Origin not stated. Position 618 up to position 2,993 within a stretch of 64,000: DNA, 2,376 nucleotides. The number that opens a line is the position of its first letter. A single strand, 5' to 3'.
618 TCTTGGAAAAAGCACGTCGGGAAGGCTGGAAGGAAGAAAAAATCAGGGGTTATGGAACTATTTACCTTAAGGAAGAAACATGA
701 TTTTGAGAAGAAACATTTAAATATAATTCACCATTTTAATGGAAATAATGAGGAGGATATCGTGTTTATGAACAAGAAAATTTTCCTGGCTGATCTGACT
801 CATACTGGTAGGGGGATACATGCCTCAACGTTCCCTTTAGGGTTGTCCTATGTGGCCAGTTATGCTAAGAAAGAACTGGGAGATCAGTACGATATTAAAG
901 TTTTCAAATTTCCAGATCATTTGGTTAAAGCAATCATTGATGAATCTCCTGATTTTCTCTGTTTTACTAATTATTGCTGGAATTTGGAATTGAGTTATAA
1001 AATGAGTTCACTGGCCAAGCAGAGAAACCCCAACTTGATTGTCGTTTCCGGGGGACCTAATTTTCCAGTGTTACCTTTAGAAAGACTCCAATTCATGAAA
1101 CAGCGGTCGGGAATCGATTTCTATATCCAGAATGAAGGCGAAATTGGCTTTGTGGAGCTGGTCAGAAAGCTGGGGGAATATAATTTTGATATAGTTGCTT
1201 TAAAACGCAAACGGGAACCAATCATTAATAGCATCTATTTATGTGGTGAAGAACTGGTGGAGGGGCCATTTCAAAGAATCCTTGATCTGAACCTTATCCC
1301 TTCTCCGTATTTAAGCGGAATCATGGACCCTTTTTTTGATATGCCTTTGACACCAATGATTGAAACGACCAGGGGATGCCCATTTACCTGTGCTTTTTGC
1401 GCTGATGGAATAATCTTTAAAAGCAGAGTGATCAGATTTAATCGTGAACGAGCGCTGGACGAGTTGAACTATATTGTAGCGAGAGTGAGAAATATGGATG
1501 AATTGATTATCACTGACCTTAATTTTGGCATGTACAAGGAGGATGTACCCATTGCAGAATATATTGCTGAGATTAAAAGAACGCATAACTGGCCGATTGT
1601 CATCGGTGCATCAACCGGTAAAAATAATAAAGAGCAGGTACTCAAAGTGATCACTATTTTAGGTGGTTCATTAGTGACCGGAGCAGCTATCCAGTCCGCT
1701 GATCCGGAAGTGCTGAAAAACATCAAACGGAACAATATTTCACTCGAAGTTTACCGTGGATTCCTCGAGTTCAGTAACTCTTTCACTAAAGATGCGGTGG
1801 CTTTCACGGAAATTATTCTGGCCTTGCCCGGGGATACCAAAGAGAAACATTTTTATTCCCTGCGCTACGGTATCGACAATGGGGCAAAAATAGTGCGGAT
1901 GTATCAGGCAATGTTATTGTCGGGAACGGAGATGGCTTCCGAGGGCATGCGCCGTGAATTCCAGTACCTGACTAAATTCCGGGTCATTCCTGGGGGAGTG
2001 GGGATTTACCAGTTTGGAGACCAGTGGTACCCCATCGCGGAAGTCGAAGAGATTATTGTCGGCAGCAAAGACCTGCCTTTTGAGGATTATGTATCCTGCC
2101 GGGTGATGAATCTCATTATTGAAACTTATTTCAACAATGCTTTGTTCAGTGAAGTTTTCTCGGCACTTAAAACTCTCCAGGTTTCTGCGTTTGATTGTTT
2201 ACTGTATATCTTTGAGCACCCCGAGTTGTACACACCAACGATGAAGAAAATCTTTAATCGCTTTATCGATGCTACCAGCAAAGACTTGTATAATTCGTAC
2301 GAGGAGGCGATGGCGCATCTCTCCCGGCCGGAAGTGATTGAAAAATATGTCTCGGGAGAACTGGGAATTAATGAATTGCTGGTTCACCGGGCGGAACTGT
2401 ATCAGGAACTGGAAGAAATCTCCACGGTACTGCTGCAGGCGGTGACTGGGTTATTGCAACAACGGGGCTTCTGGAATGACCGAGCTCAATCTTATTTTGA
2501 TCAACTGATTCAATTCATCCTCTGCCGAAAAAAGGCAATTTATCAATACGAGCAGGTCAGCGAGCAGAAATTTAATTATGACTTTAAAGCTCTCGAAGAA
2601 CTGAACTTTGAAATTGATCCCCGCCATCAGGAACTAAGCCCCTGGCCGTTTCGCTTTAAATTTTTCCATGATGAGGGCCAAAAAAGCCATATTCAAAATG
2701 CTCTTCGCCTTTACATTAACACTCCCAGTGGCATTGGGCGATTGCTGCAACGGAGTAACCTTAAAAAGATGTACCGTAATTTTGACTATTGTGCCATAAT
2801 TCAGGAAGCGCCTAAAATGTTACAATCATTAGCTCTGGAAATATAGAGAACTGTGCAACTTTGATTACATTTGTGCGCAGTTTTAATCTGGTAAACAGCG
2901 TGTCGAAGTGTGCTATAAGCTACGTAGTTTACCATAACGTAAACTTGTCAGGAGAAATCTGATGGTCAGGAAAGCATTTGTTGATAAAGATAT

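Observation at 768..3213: Class-B (cobalamin) radical SAM enzyme with its own downstream ferredoxin; terminal codons lie in a repeat element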

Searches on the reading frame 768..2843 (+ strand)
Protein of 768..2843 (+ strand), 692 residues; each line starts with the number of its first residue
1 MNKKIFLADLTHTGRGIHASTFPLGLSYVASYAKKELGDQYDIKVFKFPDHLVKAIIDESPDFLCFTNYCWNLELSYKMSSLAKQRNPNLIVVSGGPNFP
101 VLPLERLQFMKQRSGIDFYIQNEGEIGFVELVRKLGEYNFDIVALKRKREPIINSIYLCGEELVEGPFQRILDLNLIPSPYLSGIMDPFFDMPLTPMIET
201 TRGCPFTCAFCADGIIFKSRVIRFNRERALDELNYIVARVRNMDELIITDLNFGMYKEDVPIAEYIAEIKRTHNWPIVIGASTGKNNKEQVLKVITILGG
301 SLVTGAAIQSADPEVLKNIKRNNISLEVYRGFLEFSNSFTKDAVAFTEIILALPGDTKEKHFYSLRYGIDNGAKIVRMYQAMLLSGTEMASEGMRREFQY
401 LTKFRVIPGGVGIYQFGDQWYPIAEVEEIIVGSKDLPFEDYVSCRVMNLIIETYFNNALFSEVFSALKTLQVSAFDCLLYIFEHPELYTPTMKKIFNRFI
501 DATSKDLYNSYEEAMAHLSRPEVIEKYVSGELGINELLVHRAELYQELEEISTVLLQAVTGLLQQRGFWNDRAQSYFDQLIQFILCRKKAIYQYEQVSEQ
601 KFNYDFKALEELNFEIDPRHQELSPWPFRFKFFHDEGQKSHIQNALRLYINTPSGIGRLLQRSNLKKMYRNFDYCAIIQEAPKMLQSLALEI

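Call 3: search_protein_families(library=pfam, proteins=[window:768-2843:+], max_evalue=0.01)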
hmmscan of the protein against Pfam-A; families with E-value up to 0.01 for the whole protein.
window:768-2843:+ (692 aa): 2 families
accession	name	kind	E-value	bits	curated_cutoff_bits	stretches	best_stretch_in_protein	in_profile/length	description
PF02310.24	B12-binding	-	4.7e-14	52.7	32.1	1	21-131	12-120/121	B12 binding domain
PF04055.27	Radical_SAM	-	4.9e-10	40.3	29.5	1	198-359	1-157/166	Radical SAM superfamily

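Call 4: search_protein_families(library=ncbifam, proteins=[window:768-2843:+], max_evalue=0.01)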
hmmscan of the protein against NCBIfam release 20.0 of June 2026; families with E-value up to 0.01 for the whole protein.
window:768-2843:+ (692 aa): 17 families
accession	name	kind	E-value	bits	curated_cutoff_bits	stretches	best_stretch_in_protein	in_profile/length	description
NF033712.0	B12_rSAM_KedN5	subfamily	4.4e-39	134.2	700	1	20-391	14-389/624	KedN5 family methylcobalamin-dependent radical SAM C-methyltransferase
NF038361.1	rSAM_Sden_1168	equivalog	1.4e-12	47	575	1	55-390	135-470/560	Sden_1168 family B12-binding radical SAM P-methyltransferase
TIGR04013.1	B12_SAM_MJ_1487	hypoth_equivalog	1.1e-11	44.3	251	1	187-393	142-357/382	TIGR04013 family B12-binding domain/radical SAM domain-containing protein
NF050148.1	rSAM_ApyD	equivalog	1.2e-11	43.7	750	1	50-245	64-249/645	RiPP biosynthesis radical SAM protein ApyD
TIGR03471.1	HpnJ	equivalog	2.1e-11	43.4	577.6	1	73-398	81-392/472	hopanoid biosynthesis associated radical SAM protein HpnJ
TIGR02026.1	BchE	equivalog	4.2e-10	39.1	481.35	1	45-258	47-255/497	magnesium-protoporphyrin IX monomethyl ester anaerobic oxidative cyclase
TIGR04367.1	HpnR_B12_rSAM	equivalog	4.5e-10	38.7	650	1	23-279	22-266/490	hopanoid C-3 methylase HpnR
TIGR04072.2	rSAM_ladder_B12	equivalog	3.3e-08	32.6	360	1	71-359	81-337/443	lipid biosynthesis B12-binding/radical SAM protein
TIGR01579.1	MiaB-like-C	equivalog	5.2e-08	32.6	357.05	1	197-364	142-311/416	tRNA (N(6)-L-threonylcarbamoyladenosine(37)-C(2))-methylthiotransferase MtaB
TIGR00089.1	TIGR00089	subfamily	5.9e-07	28.6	251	1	197-361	142-308/429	MiaB/RimO family radical SAM methylthiotransferase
TIGR03975.1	rSAM_ocin_1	subfamily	3.2e-06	25.9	281.85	1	44-250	112-318/606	RiPP maturation radical SAM C-methyltransferase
TIGR01578.1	MiaB-like-B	hypoth_equivalog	7.8e-06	24.9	314.7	1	195-362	134-303/421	tRNA (N(6)-L-threonylcarbamoyladenosine(37)-C(2))-methylthiotransferase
TIGR04295.1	B12_rSAM_oligo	hypoth_equivalog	0.0005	18.9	400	1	196-239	201-243/422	TIGR04295 family B12-binding domain-containing radical SAM protein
TIGR01125.1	TIGR01125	equivalog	0.0015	17.7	356.95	1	201-366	143-310/432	30S ribosomal protein S12 methylthiotransferase RimO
TIGR04385.1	B12_rSAM_cofa1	equivalog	0.0018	17.5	450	1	84-236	94-236/438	B12 lower ligand biosynthesis radical SAM protein BzaD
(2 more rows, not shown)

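Call 10: find_homologous_proteins(query=window:768-2843:+)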
Query window:768-2843:+ (692 aa): 1777 proteins with E <= 0.001 among 8000 candidates; the best 120 are listed.
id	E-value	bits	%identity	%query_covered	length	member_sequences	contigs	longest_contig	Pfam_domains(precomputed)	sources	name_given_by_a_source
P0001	0.0e+0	1585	100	100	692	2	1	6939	PF04055.28,PF02310.25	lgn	-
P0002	0.0e+0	1166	74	98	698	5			PF04055.28,PF02310.25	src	-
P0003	0.0e+0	1165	74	98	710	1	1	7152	PF04055.28,PF02310.25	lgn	-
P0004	0.0e+0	1149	73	98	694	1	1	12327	PF04055.28,PF02310.25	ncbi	-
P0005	0.0e+0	1089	70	98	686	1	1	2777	PF04055.28,PF02310.25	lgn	-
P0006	0.0e+0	1055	66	97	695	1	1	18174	PF04055.28,PF02310.25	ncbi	-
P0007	8.6e-298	1008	64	98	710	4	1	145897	PF04055.28,PF02310.25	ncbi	-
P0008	3.0e-292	989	64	97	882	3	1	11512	PF04055.28,PF01467.33,PF02310.25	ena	-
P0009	6.2e-289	978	63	97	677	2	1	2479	PF04055.28,PF02310.25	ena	-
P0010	2.9e-283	960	62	98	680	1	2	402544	PF04055.28,PF02310.25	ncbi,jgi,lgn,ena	-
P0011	6.9e-280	948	59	98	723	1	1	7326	PF04055.28,PF02310.25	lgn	-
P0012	1.3e-279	947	60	97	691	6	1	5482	PF04055.28,PF02310.25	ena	-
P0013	2.9e-276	936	60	97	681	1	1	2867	PF04055.28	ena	-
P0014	3.0e-274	930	58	97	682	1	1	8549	PF04055.28,PF02310.25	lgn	-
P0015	9.9e-274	928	61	97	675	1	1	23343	PF04055.28,PF02310.25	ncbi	-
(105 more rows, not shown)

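Call 11: search_solved_structures(query=window:768-2843:+, max_evalue=0.01, show_alignments=2)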
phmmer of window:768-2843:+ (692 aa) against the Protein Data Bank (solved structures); distinct sequences matched with E-value up to 0.01: 2.
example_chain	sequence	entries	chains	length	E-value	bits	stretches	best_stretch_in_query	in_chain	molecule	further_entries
9n1b_A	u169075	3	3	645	2.3e-35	125.4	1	60-390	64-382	Radical SAM protein | Radical SAM enzyme CysS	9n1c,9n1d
7kdx_A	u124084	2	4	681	2.6e-35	125.2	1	37-364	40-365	Methyltransferase TokK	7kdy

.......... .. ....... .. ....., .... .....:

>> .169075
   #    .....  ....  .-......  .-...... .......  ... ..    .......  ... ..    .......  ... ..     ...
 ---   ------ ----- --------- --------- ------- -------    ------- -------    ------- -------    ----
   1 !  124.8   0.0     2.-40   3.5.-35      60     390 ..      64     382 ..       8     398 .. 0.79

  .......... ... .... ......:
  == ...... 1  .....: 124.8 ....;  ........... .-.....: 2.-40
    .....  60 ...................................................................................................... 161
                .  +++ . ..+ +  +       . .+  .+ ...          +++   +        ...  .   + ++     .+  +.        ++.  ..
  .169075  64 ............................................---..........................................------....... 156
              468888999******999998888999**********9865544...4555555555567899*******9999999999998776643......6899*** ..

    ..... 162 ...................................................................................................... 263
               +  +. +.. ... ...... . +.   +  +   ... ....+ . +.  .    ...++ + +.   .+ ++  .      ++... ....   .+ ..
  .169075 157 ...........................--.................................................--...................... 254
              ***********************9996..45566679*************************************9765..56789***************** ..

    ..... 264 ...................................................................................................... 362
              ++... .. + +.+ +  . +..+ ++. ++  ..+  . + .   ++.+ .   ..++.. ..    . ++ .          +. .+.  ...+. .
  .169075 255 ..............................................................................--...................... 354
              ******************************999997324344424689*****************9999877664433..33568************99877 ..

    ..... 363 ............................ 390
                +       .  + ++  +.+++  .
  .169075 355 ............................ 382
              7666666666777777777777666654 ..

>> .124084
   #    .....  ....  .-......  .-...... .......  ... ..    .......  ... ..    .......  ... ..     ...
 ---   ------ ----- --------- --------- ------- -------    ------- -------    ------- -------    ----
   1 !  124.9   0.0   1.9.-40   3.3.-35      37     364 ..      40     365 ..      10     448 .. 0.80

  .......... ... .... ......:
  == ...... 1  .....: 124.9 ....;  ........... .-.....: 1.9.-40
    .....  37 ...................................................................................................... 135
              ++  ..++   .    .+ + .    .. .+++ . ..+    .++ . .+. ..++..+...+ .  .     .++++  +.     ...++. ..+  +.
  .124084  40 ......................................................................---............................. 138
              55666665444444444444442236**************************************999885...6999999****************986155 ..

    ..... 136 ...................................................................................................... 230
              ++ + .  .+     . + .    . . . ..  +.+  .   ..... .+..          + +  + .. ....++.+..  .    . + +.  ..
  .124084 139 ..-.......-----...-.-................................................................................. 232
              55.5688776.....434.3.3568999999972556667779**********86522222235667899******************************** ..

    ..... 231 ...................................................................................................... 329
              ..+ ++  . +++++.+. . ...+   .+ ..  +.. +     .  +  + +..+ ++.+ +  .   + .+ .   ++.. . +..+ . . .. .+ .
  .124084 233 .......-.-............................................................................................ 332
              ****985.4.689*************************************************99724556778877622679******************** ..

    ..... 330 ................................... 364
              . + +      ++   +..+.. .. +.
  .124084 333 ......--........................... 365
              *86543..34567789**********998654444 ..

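Call 12: find_encoding_contigs(protein=P0001, flank=10000, max_places=4)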
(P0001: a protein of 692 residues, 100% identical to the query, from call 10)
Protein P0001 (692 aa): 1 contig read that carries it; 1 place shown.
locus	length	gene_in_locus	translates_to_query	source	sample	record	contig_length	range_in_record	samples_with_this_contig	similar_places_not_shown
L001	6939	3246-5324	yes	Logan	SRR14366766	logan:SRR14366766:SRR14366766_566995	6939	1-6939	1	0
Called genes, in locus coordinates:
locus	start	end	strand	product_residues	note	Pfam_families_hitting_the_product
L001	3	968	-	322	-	?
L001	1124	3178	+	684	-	-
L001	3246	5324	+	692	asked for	PF02310:B12-binding, PF04055:Radical_SAM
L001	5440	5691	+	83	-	PF12838:Fer4_7 (faint), PF14697:Fer4_21 (faint), PF13459:Fer4_15, PF13370:Fer4_13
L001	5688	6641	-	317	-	PF02779:Transket_pyr, PF02780:Transketolase_C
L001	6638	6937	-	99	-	?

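Call 13: find_encoding_contigs(protein=P0008, flank=10000, max_places=3)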
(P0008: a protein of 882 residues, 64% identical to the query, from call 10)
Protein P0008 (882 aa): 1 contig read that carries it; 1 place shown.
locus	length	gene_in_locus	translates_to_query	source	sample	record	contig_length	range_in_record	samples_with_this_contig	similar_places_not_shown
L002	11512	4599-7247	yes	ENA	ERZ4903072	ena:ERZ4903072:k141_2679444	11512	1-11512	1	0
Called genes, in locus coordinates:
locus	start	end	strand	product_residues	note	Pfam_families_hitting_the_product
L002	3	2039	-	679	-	?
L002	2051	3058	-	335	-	PF01370:Epimerase, PF02719:Polysacc_synt_2 (faint), PF04321:RmlD_sub_bind, PF16363:GDP_Man_Dehyd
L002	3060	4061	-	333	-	PF01370:Epimerase, PF04321:RmlD_sub_bind, PF16363:GDP_Man_Dehyd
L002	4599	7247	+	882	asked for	PF02310:B12-binding, PF04055:Radical_SAM, PF01467:CTP_transf_like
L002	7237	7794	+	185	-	-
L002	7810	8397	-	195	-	PF13580:SIS_2, PF01380:SIS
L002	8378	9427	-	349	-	PF00294:PfkB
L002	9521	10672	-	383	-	-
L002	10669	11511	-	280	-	?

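Call 16: find_related_loci(query=A1, collection=genome_contigs, flank=10000)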
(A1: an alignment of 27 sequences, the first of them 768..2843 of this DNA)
Query A1 (692 aa) in genome_contigs; peptide patterns used: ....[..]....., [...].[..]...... (x = any residue, [..] = any of these).
297 stretches matched a pattern; 241 encode a relative of the query (tblastn E <= 1e-3); the best 80 are kept; 80 distinct loci.
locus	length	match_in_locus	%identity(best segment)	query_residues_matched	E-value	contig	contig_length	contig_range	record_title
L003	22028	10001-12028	64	1-676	0e+0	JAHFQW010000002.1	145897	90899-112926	MAG: archaeon isolate nzgw56 NODE_76_length_145898_cov_4.646151, whole genome shotgun sequence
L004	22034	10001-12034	62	1-681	0e+0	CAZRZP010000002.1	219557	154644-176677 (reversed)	MAG TPA_asm: uncultured Methanosarcinales archaeon isolate SRP200020_co5_201 genome assembly, contig: NODE_50_length_219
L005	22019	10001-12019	55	4-676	0e+0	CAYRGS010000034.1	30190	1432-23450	MAG TPA_asm: uncultured bacterium isolate SRP092902_co1_590 genome assembly, contig: NODE_1860_length_30190_cov_5.963664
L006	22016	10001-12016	53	1-672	0e+0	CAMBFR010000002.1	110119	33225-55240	MAG: Candidatus Sulfopaludibacter sp. SbA3 isolate TH-08apr19-233 genome assembly, contig: TH-08apr19-C229, whole genome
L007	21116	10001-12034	54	3-681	0e+0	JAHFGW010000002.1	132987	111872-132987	MAG: Candidatus Omnitrophota bacterium isolate nzgw324 NODE_150_length_132988_cov_8.363311, whole genome shotgun sequenc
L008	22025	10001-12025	53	1-672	0e+0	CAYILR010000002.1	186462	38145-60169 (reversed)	MAG TPA_asm: uncultured Bacteriovoracaceae bacterium isolate ERP119705_co22_306 genome assembly, contig: NODE_18_length_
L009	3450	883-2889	53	4-672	0e+0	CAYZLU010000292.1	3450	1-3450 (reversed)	MAG TPA_asm: uncultured Planctomycetales bacterium isolate binchicken_co241_372 genome assembly, contig: NODE_37638_leng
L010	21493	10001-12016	52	2-672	0e+0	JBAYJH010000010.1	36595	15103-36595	MAG: Sterolibacterium sp. isolate SO_2016_GW1_50 scaffold02106_OW334_2016, whole genome shotgun sequence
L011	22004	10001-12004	53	4-672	0e+0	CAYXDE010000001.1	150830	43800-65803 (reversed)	MAG TPA_asm: uncultured Dehalococcoidia bacterium isolate SRP077602_co6_377 genome assembly, contig: NODE_71_length_1508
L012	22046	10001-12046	51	3-688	0e+0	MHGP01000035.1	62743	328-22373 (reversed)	MAG: Omnitrophica WOR_2 bacterium RIFCSPHIGHO2_02_FULL_48_11 rifcsphigho2_02_scaffold_2171, whole genome shotgun sequenc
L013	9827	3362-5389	53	1-673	0e+0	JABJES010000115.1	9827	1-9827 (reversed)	MAG: Rhodospirillaceae bacterium isolate SI074_bin107 k141_499513, whole genome shotgun sequence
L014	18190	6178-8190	51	2-672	0e+0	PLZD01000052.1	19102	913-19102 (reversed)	MAG: Elusimicrobia bacterium isolate palsa_1176 73.20120700_P3D.185_contig_151042, whole genome shotgun sequence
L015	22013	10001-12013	49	5-675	0e+0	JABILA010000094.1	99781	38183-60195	MAG: Alphaproteobacteria bacterium isolate SI054_bin61 k141_1038765, whole genome shotgun sequence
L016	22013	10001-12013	51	2-672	0e+0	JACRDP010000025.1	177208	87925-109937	MAG: Elusimicrobia bacterium isolate NC_groundwater_1675_Pr3_B-0.1um_66_20 SR-2_scaffold_141_3210279, whole genome shotg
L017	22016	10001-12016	51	2-673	0e+0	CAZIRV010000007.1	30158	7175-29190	MAG TPA_asm: uncultured Planctomycetales bacterium isolate SRP128015_co1_466 genome assembly, contig: NODE_1720_length_3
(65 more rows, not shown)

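Call 25: find_encoding_contigs(protein=P0007, flank=10000, max_places=2)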
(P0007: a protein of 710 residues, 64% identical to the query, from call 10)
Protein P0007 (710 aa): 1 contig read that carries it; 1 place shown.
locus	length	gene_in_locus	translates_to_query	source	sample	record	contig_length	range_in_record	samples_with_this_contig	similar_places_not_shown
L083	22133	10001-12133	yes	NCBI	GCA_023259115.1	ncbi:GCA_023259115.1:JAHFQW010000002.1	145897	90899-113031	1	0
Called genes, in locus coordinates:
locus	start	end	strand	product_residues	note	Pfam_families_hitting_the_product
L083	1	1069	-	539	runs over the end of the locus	PF00294:PfkB, PF13580:SIS_2, PF01380:SIS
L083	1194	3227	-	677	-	-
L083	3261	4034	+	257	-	PF13489:Methyltransf_23, PF13847:Methyltransf_31, PF08241:Methyltransf_11, PF08242:Methyltransf_12, PF13649:Methyltransf_25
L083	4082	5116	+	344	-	PF08240:ADH_N, PF00107:ADH_zinc_N, PF13602:ADH_zinc_N_2 (weak)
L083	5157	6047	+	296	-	PF01073:3Beta_HSD (weak), PF01370:Epimerase, PF04321:RmlD_sub_bind, PF07993:NAD_binding_4 (weak), PF16363:GDP_Man_Dehyd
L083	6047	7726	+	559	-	PF08421:Methyltransf_13, PF13489:Methyltransf_23, PF08484:Methyltransf_14 (weak), PF19480:DUF6016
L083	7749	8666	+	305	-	PF01370:Epimerase, PF04321:RmlD_sub_bind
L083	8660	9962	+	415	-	-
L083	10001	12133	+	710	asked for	PF02310:B12-binding, PF04055:Radical_SAM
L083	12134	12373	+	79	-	PF12838:Fer4_7 (faint), PF13370:Fer4_13, PF13459:Fer4_15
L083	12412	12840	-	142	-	-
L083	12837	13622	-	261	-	-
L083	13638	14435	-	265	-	PF04321:RmlD_sub_bind, PF16363:GDP_Man_Dehyd, PF01370:Epimerase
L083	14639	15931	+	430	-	PF04055:Radical_SAM, PF13186:SPASM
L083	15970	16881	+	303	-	PF13489:Methyltransf_23 (faint), PF08242:Methyltransf_12 (weak)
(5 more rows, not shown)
